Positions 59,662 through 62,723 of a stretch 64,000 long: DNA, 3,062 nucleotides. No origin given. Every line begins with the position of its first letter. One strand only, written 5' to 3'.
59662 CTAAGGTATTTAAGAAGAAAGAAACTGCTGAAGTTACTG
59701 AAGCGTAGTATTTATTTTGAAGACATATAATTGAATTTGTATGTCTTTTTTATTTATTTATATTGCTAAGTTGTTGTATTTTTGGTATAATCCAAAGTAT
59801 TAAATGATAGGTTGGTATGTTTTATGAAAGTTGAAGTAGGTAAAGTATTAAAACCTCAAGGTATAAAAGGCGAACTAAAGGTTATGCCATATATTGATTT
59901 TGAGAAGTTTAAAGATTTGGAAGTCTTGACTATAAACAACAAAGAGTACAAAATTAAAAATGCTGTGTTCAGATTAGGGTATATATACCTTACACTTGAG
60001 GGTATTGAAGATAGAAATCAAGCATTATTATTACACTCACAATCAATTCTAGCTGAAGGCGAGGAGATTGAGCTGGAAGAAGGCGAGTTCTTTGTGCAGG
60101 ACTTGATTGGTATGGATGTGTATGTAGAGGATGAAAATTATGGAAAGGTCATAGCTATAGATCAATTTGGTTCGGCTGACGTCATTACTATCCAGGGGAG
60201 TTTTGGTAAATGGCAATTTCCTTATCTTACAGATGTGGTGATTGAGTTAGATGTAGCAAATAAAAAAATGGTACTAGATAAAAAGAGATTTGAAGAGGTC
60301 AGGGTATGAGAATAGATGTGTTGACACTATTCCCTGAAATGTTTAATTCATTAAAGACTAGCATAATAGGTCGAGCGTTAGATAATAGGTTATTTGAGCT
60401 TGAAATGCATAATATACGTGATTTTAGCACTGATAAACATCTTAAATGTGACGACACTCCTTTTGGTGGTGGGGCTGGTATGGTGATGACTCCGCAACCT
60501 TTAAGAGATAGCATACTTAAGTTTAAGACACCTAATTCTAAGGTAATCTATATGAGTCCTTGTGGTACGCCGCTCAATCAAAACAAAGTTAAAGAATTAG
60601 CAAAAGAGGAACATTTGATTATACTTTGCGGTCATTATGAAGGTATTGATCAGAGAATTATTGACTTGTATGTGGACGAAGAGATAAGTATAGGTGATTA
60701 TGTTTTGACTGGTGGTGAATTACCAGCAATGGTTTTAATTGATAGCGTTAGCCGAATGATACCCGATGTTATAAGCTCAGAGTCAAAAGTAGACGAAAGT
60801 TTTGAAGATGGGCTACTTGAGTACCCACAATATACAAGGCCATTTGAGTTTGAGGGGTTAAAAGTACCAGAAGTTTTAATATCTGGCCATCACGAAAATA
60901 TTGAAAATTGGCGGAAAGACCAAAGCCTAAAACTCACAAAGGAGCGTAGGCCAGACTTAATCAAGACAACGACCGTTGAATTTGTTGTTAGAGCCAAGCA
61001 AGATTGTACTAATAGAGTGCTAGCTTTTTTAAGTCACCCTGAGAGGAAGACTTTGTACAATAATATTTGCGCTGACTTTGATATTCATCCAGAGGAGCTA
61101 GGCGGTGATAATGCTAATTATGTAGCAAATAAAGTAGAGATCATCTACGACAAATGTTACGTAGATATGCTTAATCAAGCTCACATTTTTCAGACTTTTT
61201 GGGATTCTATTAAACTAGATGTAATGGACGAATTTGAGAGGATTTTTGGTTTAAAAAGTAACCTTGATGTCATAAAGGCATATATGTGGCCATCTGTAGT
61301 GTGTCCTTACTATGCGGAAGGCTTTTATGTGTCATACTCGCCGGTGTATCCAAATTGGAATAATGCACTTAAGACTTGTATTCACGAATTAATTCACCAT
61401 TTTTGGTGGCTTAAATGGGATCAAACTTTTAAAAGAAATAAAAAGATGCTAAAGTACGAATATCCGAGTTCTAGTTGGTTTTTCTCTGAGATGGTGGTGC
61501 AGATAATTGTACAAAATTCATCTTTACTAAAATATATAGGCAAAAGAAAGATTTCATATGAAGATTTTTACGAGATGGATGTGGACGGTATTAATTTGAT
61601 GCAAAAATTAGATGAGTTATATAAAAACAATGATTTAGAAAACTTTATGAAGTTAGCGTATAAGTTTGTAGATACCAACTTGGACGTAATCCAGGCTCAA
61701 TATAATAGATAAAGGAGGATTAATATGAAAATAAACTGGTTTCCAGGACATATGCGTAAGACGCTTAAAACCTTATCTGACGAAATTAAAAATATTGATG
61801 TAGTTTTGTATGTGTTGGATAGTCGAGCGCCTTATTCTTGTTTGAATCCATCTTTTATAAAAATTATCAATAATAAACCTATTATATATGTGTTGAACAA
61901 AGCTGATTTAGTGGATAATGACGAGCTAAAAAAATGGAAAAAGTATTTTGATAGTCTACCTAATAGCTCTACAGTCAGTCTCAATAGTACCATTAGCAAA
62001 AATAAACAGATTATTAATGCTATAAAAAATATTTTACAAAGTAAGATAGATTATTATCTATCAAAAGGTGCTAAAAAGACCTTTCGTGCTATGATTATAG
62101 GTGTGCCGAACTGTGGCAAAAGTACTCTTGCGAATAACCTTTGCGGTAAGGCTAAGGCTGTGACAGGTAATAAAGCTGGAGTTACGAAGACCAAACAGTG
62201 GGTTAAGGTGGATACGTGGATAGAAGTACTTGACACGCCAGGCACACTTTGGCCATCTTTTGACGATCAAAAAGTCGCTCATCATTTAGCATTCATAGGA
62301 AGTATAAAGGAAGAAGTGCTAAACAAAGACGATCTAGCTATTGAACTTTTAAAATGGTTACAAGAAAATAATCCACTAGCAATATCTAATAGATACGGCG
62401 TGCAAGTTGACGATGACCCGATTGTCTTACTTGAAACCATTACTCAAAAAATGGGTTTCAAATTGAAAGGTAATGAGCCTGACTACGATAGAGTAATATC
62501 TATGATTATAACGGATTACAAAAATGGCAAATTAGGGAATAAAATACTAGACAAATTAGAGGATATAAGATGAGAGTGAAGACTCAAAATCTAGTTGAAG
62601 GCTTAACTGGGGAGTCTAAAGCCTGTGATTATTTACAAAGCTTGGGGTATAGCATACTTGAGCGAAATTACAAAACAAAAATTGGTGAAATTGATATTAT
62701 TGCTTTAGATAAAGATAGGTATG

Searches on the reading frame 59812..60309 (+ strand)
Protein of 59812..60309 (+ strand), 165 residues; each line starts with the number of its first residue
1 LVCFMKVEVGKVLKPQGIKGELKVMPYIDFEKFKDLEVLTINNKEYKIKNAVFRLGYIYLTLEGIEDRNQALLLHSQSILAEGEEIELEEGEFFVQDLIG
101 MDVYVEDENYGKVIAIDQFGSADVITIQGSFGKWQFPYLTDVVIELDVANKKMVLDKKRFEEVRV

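Call 8: search_protein_families(library=pfam, proteins=[window:59812-60309:+], max_evalue=0.01)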
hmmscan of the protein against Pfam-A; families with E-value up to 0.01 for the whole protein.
window:59812-60309:+ (165 aa): 3 families
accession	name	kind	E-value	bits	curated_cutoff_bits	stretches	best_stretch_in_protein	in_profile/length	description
PF01782.24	RimM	-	1.3e-13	51.4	23.5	1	9-81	2-80/84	RimM N-terminal domain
PF24986.1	PRC_RimM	-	2.1e-05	24.5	27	1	96-156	2-64/69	RimM PRC barrel domain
PF05239.21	PRC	-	4.7e-05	23.8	21.2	1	90-155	1-71/78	PRC-barrel domain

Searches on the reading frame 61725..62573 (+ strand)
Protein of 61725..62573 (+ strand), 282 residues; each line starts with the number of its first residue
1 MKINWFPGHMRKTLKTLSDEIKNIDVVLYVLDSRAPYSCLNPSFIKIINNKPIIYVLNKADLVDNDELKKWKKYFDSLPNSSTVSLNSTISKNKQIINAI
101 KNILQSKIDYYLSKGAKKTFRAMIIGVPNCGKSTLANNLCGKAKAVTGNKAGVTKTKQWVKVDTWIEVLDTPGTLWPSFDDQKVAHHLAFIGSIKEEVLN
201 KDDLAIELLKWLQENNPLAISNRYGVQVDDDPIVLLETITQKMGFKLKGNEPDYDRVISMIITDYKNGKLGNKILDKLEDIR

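Call 61: find_encoding_contigs(protein=window:61725-62573:+, flank=10000, max_places=1)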
Protein window:61725-62573:+ (282 aa): 3 contigs read that carry it; 1 place shown.
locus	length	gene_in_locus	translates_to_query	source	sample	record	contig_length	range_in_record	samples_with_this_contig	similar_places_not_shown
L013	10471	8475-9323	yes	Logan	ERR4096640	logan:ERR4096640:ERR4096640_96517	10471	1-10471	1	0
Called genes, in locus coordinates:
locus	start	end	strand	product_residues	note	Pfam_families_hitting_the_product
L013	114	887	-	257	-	PF00106:adh_short, PF08659:KR (weak), PF13561:adh_short_C2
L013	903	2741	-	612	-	PF01134:GIDA, PF07992:Pyr_redox_2 (weak), PF13738:Pyr_redox_3 (faint), PF21680:GIDA_C_1st, PF13932:SAM_GIDA_C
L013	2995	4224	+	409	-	PF07454:SpoIIP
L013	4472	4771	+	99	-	PF04297:UPF0122, PF04545:Sigma70_r4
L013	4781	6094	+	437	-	PF02881:SRP54_N, PF00448:SRP54, PF01656:CbiA, PF13401:AAA_22 (weak), PF02978:SRP_SPB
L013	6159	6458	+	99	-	PF00886:Ribosomal_S16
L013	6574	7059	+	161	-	PF01782:RimM, PF24986:PRC_RimM (weak)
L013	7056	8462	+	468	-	PF01746:tRNA_m1G_MT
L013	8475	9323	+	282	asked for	PF10662:PduV-EutP (faint), PF01926:MMR_HSR1, PF02421:FeoB_N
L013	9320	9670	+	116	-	PF08378:NERD (weak), PF02021:UPF0102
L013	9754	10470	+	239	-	?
